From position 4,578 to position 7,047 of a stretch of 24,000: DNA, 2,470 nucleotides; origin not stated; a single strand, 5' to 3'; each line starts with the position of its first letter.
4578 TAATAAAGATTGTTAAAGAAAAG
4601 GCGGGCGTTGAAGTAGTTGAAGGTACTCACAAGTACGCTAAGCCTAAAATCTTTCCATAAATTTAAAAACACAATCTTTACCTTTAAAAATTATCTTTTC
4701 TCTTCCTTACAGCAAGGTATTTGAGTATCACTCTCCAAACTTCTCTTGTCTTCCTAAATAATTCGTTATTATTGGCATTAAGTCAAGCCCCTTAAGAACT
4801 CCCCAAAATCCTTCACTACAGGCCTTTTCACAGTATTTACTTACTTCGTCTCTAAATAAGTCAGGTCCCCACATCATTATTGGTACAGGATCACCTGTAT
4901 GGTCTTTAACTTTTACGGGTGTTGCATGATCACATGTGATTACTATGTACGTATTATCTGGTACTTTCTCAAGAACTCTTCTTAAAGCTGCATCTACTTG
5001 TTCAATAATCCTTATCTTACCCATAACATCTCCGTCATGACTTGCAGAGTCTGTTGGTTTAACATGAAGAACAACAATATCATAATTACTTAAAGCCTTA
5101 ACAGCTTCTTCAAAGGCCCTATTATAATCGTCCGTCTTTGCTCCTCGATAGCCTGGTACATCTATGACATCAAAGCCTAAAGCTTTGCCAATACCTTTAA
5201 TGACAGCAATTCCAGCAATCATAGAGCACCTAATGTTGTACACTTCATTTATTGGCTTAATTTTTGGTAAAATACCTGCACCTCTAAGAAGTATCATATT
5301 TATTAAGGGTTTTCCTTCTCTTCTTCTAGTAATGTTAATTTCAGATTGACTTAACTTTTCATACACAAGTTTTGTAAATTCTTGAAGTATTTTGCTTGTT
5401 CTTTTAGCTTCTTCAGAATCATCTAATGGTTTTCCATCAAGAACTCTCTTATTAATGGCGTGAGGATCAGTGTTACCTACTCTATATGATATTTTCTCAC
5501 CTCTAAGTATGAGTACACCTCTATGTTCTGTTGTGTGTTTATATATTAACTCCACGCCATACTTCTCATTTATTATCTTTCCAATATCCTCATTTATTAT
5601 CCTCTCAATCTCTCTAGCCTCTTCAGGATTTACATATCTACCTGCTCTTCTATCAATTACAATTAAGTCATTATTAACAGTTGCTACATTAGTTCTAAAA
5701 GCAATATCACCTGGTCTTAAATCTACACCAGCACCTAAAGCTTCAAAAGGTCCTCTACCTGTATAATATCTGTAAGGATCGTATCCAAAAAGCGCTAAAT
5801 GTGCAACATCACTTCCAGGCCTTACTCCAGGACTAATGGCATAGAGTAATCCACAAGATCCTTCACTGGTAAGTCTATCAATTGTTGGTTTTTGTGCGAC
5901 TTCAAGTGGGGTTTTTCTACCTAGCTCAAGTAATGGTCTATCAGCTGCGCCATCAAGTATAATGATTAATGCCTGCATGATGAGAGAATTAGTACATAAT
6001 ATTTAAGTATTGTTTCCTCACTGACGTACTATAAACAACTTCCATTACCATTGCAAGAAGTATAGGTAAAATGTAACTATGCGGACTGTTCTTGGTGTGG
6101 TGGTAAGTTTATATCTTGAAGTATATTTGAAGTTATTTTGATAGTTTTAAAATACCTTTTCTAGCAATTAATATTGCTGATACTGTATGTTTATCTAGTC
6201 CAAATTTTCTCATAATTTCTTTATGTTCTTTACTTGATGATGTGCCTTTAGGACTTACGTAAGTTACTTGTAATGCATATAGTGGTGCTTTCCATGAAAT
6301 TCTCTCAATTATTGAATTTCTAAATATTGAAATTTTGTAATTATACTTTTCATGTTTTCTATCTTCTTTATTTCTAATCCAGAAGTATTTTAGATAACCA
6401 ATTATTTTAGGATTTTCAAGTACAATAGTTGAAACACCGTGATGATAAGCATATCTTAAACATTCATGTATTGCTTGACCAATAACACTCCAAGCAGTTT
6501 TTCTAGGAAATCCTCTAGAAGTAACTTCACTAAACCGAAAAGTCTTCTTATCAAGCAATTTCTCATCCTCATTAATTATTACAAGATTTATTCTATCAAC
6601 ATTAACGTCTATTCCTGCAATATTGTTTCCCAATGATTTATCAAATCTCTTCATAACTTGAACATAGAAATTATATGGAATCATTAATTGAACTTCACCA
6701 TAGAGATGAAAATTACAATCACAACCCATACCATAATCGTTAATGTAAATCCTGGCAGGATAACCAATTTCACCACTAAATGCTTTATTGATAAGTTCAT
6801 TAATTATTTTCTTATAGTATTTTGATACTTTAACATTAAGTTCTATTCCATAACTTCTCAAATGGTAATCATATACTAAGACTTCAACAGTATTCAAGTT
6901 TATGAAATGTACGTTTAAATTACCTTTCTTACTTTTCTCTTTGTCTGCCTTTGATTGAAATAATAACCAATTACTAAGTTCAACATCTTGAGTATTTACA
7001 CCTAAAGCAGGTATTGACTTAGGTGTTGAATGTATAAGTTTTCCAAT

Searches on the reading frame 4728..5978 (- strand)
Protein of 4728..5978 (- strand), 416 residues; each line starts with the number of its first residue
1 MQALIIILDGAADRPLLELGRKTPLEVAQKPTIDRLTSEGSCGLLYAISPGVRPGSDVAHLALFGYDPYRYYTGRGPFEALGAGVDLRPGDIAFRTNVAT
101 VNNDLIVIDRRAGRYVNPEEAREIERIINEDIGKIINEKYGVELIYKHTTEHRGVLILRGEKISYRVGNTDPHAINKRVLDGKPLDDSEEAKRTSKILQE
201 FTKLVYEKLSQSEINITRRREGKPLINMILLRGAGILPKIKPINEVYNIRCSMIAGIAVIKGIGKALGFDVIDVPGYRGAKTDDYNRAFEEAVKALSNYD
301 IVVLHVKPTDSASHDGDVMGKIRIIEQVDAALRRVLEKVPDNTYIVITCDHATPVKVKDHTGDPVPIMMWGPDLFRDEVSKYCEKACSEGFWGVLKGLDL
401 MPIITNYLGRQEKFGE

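Call 8: search_protein_families(library=pfam, proteins=[window:4728-5978:-], max_evalue=0.01)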
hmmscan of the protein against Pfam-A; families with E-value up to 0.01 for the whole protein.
window:4728-5978:- (416 aa): 4 families
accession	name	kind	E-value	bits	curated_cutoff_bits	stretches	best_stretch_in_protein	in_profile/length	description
PF10143.14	PhosphMutase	-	3.2e-51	174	21.5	1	38-215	2-170/170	2,3-bisphosphoglycerate-independent phosphoglycerate mutase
PF01676.23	Metalloenzyme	-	8.7e-47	160.2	24.3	1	1-401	1-246/252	Metalloenzyme superfamily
PF00884.28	Sulfatase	-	0.0018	18.1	25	1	322-379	207-281/301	Sulfatase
PF00245.25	Alk_phosphatase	-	0.0032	16.9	24.4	1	310-363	268-323/423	Alkaline phosphatase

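Call 82: find_encoding_contigs(protein=window:4728-5978:-, flank=2500, max_places=6)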
Protein window:4728-5978:- (416 aa): 4 contigs read that carry it; 1 place shown.
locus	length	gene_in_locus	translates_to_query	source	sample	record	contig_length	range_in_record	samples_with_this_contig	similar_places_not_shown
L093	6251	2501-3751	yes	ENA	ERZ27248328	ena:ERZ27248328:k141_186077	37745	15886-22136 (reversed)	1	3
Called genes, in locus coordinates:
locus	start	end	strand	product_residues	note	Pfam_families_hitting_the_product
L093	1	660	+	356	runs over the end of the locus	-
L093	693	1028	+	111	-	PF03091:CutA1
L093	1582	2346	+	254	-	-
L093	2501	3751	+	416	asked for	PF01676:Metalloenzyme, PF10143:PhosphMutase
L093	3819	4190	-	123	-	PF08821:CGGC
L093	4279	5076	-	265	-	PF01887:SAM_HAT_N, PF20257:SAM_HAT_C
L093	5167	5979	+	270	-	PF09754:PAC2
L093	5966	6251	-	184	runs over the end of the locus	-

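Call 83: find_homologous_proteins(query=window:4728-5978:-, max_evalue=1e-100)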
Query window:4728-5978:- (416 aa): 603 proteins with E <= 1e-100 among 8000 candidates; the best 120 are listed.
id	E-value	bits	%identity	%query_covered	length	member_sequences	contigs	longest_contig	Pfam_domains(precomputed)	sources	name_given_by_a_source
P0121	2.7e-278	941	100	100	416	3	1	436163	PF10143.15,PF01676.24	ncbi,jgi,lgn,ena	-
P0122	2.5e-175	601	62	100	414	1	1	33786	PF10143.15,PF01676.24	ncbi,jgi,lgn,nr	ncbi:MAG: 2,3-bisphosphoglycerate-independent phosphoglycerate mutase [Vulcanisaeta sp. AZ3]|jgi:2,3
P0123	1.1e-174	599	63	100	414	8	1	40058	PF10143.15,PF01676.24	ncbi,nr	ncbi:MAG: 2,3-bisphosphoglycerate-independent phosphoglycerate mutase [Vulcanisaeta sp.]|nr:2,3-bisp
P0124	1.5e-174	599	62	100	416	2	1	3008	PF10143.15,PF01676.24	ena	-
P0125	5.7e-174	597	62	100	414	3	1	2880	PF10143.15,PF01676.24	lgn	-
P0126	2.6e-173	595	61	100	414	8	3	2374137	PF10143.15,PF01676.24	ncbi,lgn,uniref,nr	ncbi:2,3-bisphosphoglycerate-independent phosphoglycerate mutase [Vulcanisaeta distributa]|uniref:2,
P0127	9.5e-173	593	61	100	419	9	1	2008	PF10143.15,PF01676.24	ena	-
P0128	1.1e-169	583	60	100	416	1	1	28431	PF10143.15,PF01676.24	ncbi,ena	-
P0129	2.5e-169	582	59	100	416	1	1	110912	PF10143.15,PF01676.24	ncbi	-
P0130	4.1e-168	578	60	99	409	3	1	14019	PF10143.15,PF01676.24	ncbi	-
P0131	4.6e-168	577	61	100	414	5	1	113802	PF10143.15,PF01676.24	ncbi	ncbi:MAG: 2,3-bisphosphoglycerate-independent phosphoglycerate mutase [Vulcanisaeta sp.]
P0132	9.0e-168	577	60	100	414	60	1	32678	PF10143.15,PF01676.24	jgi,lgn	jgi:2,3-bisphosphoglycerate-independent phosphoglycerate mutase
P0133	2.0e-167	575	60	100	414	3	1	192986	PF10143.15,PF01676.24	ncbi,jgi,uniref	ncbi:MAG: 2,3-bisphosphoglycerate-independent phosphoglycerate mutase [Vulcanisaeta sp.]|jgi:2,3-bis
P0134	3.1e-167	575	62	100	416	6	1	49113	PF10143.15,PF01676.24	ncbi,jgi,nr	ncbi:MAG: 2,3-bisphosphoglycerate-independent phosphoglycerate mutase [Crenarchaeota archaeon]|nr:2,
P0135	9.6e-166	570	60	100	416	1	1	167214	PF10143.15,PF01676.24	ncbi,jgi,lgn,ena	-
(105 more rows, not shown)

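Call 84: find_encoding_contigs(protein=P0126, flank=3000, max_places=2)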
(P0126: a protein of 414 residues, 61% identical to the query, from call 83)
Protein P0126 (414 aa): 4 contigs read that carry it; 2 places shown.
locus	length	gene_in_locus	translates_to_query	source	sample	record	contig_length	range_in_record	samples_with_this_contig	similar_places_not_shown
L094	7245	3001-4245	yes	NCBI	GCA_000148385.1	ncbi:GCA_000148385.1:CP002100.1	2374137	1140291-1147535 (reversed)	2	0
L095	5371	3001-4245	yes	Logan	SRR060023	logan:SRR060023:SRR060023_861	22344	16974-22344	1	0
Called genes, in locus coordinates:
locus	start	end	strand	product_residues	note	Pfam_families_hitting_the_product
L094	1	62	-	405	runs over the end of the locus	PF01926:MMR_HSR1, PF02421:FeoB_N (faint), PF08438:YGR210-like_G4, PF02824:TGS (weak)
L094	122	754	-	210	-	PF00924:MS_channel_2nd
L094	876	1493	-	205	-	PF02581:TMP-TENI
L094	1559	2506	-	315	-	PF00248:Aldo_ket_red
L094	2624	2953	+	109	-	PF03091:CutA1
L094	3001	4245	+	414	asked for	PF01676:Metalloenzyme, PF10143:PhosphMutase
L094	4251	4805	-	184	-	PF00583:Acetyltransf_1, PF13508:Acetyltransf_7, PF08445:FR47 (faint)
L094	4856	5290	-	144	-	-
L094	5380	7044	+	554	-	PF00118:Cpn60_TCP1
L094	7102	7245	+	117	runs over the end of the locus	PF01192:RNA_pol_Rpb6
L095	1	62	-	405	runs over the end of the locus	PF01926:MMR_HSR1, PF02421:FeoB_N (faint), PF08438:YGR210-like_G4, PF02824:TGS (weak)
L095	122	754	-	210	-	PF00924:MS_channel_2nd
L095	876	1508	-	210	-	PF02581:TMP-TENI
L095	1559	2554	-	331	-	PF00248:Aldo_ket_red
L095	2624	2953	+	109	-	PF03091:CutA1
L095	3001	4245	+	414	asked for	PF01676:Metalloenzyme, PF10143:PhosphMutase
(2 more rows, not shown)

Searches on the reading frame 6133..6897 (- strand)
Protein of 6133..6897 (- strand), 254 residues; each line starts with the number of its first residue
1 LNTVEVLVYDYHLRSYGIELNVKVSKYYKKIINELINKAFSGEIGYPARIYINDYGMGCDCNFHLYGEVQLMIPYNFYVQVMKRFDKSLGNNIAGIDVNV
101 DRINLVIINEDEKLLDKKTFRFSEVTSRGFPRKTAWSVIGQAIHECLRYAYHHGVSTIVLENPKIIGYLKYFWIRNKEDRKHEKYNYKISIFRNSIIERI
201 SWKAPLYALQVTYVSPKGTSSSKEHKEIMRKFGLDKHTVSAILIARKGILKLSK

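Call 8: search_protein_families(library=pfam, proteins=[window:6133-6897:-], max_evalue=0.01)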
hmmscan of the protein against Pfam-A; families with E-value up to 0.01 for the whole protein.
window:6133-6897:- (254 aa): 0 families

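Call 14: search_protein_families(library=ncbifam, proteins=[window:6133-6897:-], max_evalue=1)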
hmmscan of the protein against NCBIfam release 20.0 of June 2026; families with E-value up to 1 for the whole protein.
window:6133-6897:- (254 aa): 2 families
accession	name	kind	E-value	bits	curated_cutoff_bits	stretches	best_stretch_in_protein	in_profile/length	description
TIGR01766.2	TIGR01766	domain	7.7e-05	23.1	32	1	142-220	12-82/82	IS200/IS605 family accessory protein TnpB-related protein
NF049972.1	CRISPR_Cas12f2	exception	0.0035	16.2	450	1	174-221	426-474/524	type V CRISPR-associated effector Cas12f2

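Call 15: search_protein_families(library=pfam, proteins=[window:6133-6897:-], max_evalue=10)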
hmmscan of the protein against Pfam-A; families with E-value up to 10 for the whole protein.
window:6133-6897:- (254 aa): 2 families
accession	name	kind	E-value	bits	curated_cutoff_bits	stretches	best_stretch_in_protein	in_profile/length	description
PF12994.12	DUF3878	-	0.042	13.6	27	1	10-43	235-268/300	Domain of unknown function, E. rectale Gene description (DUF3878)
PF04218.19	CENP-B_N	-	0.08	13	21.2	1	226-251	26-51/53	CENP-B N-terminal DNA-binding domain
